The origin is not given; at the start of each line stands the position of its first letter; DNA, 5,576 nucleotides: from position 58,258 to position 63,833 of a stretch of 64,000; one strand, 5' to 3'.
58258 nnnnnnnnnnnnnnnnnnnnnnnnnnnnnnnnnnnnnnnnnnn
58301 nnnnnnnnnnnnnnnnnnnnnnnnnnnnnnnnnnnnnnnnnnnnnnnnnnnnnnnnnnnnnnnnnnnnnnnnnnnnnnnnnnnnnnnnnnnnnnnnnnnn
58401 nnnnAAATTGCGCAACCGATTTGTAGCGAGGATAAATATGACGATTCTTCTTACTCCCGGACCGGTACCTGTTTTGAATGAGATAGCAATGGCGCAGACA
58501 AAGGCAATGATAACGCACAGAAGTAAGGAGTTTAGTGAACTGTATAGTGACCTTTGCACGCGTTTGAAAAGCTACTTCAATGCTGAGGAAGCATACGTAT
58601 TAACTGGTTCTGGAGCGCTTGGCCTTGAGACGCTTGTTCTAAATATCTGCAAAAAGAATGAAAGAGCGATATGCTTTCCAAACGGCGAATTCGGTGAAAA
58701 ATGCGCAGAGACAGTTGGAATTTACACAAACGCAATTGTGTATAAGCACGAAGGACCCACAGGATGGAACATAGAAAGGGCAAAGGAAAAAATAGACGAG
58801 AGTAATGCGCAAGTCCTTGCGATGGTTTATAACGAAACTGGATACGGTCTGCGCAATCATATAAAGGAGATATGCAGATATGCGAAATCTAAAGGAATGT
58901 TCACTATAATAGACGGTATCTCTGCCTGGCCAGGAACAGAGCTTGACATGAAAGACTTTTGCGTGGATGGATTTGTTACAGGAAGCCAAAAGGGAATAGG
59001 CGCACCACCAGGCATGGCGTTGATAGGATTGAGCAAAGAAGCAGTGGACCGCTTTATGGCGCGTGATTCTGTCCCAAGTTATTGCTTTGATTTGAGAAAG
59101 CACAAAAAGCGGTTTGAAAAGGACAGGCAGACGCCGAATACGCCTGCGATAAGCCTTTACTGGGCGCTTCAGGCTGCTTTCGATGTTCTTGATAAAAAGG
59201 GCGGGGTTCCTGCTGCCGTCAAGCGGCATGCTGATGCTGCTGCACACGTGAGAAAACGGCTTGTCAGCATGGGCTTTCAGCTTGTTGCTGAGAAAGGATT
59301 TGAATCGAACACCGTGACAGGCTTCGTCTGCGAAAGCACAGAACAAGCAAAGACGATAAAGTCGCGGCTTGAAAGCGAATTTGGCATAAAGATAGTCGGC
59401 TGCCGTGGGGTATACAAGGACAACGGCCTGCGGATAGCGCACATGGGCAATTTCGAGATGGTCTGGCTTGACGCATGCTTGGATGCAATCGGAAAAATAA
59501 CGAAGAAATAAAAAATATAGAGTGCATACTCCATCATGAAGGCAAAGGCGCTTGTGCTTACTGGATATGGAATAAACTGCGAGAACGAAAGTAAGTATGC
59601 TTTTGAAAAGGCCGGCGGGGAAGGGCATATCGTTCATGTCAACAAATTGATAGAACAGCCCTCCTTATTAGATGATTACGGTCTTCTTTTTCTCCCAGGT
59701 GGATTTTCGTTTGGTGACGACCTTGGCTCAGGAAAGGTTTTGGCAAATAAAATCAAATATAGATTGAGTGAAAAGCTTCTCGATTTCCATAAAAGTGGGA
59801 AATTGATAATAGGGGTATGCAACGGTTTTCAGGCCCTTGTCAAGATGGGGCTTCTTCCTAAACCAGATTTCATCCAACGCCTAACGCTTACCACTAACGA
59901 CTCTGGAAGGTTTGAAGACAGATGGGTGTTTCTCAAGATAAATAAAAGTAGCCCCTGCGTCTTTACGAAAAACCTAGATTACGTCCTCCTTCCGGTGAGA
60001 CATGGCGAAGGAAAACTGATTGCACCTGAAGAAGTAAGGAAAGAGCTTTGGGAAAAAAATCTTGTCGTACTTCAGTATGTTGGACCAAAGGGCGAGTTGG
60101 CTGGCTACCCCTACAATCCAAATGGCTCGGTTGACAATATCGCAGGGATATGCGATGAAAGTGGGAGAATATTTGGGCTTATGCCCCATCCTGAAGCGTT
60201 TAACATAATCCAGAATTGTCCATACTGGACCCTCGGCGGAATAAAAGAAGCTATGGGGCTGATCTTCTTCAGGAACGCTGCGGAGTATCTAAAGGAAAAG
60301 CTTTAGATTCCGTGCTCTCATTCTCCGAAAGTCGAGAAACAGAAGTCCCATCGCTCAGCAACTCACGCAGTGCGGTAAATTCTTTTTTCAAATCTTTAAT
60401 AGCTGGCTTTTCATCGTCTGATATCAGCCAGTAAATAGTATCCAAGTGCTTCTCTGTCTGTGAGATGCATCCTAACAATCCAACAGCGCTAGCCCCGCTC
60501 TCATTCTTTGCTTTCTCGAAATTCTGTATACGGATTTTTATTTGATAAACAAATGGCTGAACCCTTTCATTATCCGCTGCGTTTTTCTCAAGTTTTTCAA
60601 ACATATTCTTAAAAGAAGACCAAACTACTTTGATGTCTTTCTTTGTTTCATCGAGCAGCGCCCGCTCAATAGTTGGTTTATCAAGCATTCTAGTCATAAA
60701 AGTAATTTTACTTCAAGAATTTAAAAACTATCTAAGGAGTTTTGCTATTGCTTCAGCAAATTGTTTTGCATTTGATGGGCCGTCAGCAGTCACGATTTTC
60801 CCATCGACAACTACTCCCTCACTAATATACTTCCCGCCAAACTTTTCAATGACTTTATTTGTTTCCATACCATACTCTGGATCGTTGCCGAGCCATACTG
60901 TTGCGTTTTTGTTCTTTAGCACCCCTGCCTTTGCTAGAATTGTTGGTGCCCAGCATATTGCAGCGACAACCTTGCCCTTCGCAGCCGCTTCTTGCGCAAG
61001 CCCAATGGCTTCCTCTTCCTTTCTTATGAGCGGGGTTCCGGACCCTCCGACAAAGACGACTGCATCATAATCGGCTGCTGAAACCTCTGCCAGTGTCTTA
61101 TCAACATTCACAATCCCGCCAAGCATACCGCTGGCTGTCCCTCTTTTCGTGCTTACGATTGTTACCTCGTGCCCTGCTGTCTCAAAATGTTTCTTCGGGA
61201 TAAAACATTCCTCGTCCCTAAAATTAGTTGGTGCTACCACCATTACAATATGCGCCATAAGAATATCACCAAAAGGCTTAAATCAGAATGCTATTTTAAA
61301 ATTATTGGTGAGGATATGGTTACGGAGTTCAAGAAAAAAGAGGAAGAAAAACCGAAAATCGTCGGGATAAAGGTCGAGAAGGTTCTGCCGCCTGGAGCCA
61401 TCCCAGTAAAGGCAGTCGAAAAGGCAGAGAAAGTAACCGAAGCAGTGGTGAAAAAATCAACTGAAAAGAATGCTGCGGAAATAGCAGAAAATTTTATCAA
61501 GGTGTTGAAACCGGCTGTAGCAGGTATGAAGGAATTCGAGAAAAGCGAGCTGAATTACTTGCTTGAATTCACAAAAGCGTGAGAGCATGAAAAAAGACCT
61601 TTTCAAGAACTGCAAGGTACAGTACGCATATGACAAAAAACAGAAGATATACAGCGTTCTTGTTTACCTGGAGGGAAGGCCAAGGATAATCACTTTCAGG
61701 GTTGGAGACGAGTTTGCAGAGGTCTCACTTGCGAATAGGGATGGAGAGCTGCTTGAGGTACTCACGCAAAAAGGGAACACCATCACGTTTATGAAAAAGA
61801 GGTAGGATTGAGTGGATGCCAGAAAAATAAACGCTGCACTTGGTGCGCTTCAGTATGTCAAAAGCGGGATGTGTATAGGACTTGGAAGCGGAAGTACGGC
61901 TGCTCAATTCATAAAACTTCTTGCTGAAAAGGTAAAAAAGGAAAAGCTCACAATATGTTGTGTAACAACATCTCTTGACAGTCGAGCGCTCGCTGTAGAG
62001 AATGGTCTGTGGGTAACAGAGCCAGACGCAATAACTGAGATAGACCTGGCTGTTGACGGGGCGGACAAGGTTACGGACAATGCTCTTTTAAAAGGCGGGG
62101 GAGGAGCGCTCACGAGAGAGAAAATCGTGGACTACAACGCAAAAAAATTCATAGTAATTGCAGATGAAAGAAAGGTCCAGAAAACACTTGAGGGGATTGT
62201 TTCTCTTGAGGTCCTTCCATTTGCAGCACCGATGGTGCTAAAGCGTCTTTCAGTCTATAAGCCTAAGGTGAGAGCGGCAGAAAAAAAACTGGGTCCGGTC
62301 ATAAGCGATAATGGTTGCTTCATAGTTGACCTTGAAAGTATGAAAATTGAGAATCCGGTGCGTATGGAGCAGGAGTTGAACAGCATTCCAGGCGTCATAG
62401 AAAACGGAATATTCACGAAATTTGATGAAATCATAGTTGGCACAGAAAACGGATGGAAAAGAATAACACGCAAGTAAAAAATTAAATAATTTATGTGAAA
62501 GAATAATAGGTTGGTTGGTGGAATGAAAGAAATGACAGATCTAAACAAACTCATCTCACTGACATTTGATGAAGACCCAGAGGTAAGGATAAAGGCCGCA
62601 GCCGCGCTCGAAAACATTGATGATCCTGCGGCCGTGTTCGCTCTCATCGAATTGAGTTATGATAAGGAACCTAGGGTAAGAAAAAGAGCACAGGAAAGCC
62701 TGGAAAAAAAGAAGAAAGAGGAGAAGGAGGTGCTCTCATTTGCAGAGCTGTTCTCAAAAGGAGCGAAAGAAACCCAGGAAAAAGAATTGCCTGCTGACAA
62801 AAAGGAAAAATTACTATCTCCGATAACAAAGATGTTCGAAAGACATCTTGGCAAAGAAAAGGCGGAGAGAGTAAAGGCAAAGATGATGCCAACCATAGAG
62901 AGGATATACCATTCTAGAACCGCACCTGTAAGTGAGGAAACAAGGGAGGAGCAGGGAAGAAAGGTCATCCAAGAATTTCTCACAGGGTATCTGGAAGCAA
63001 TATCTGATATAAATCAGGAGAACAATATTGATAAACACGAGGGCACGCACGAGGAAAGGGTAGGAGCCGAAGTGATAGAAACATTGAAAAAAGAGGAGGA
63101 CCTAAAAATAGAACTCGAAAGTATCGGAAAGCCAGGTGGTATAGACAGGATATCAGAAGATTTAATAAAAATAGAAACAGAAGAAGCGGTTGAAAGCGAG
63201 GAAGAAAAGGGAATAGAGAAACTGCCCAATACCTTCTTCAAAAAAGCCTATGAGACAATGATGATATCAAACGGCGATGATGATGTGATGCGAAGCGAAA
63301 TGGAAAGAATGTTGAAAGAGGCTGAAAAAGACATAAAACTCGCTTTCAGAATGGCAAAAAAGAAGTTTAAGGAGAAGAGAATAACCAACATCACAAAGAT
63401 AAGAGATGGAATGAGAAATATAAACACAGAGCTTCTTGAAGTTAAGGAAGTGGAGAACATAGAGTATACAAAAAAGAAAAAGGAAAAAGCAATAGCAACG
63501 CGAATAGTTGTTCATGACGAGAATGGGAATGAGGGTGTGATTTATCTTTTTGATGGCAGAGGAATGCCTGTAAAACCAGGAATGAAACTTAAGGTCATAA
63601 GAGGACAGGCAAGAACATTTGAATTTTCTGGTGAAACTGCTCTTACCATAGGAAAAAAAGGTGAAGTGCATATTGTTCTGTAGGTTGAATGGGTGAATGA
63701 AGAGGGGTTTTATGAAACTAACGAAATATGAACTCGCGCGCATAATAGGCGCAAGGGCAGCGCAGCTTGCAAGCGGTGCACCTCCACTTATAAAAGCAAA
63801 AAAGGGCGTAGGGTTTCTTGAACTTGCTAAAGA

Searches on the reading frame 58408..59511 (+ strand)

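Call 40: search_protein_families(library=pfam, proteins=[window:58408-59511:+], max_evalue=0.00001)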
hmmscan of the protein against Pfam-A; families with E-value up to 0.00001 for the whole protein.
window:58408-59511:+ (367 aa): 1 family
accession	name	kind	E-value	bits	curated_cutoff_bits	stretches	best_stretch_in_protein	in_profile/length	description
PF00266.25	Aminotran_5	-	2.9e-19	69.7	21.5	1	29-329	28-335/371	Aminotransferase class-V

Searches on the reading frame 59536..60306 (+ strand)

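Call 40: search_protein_families(library=pfam, proteins=[window:59536-60306:+], max_evalue=0.00001)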
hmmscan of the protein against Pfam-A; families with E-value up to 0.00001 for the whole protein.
window:59536-60306:+ (256 aa): 1 family
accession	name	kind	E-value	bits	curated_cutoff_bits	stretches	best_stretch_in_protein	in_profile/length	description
PF13507.12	GATase_5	-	4.7e-77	259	27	1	2-251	1-259/260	CobB/CobQ-like glutamine amidotransferase domain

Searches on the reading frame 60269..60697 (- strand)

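Call 68: search_protein_families(library=pfam, proteins=[window:60269-60697:-], max_evalue=0.1)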
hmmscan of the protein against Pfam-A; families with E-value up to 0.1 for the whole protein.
window:60269-60697:- (142 aa): 1 family
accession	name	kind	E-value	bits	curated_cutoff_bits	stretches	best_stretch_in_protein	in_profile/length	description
PF01051.27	Rep3_N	-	0.045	14.6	22.4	1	16-110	34-120/141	Initiator Replication protein, WH1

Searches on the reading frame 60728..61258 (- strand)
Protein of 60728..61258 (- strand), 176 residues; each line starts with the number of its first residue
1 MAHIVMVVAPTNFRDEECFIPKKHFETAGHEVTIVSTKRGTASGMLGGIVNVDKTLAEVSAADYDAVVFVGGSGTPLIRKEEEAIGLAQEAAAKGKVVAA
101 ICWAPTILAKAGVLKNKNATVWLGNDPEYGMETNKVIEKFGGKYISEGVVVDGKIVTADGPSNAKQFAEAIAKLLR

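Call 40: search_protein_families(library=pfam, proteins=[window:60728-61258:-], max_evalue=0.00001)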
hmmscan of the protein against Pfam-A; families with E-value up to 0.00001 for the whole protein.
window:60728-61258:- (176 aa): 1 family
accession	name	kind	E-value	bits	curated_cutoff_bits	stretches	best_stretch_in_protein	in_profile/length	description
PF01965.30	DJ-1_PfpI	-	3e-37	128.4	26.6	1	4-173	3-164/165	DJ-1/PfpI family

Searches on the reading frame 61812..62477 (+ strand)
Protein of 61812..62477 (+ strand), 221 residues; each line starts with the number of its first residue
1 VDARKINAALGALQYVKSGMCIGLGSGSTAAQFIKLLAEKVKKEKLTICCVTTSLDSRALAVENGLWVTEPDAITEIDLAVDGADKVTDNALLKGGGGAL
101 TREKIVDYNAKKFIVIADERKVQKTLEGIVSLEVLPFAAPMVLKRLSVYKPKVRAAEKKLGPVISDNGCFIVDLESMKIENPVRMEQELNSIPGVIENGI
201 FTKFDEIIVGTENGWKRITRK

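Call 40: search_protein_families(library=pfam, proteins=[window:61812-62477:+], max_evalue=0.00001)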
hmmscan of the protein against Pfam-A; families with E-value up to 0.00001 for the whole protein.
window:61812-62477:+ (221 aa): 1 family
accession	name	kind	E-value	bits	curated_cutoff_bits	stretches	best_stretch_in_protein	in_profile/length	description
PF06026.20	Rib_5-P_isom_A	-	1.7e-50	171.5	26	1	50-214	2-173/173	Ribose 5-phosphate isomerase A (phosphoriboisomerase A)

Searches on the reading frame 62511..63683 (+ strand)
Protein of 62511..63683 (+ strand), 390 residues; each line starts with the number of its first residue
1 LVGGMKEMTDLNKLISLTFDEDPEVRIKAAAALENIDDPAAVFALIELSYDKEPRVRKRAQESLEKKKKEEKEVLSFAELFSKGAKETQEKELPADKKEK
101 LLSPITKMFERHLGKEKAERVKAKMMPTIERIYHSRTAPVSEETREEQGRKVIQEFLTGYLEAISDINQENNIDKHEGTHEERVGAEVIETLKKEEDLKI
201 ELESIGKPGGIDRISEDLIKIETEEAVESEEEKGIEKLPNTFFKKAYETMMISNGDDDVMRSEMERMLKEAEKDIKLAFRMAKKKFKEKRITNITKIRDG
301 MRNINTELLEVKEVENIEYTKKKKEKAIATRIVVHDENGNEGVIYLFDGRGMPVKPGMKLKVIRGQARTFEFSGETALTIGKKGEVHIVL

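Call 40: search_protein_families(library=pfam, proteins=[window:62511-63683:+], max_evalue=0.00001)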
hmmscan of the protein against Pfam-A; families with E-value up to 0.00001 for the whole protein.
window:62511-63683:+ (390 aa): 1 family
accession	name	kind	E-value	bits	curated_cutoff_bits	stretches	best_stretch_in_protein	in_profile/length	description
PF13646.12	HEAT_2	-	3.6e-09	37.2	27.7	1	12-64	34-87/88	HEAT repeats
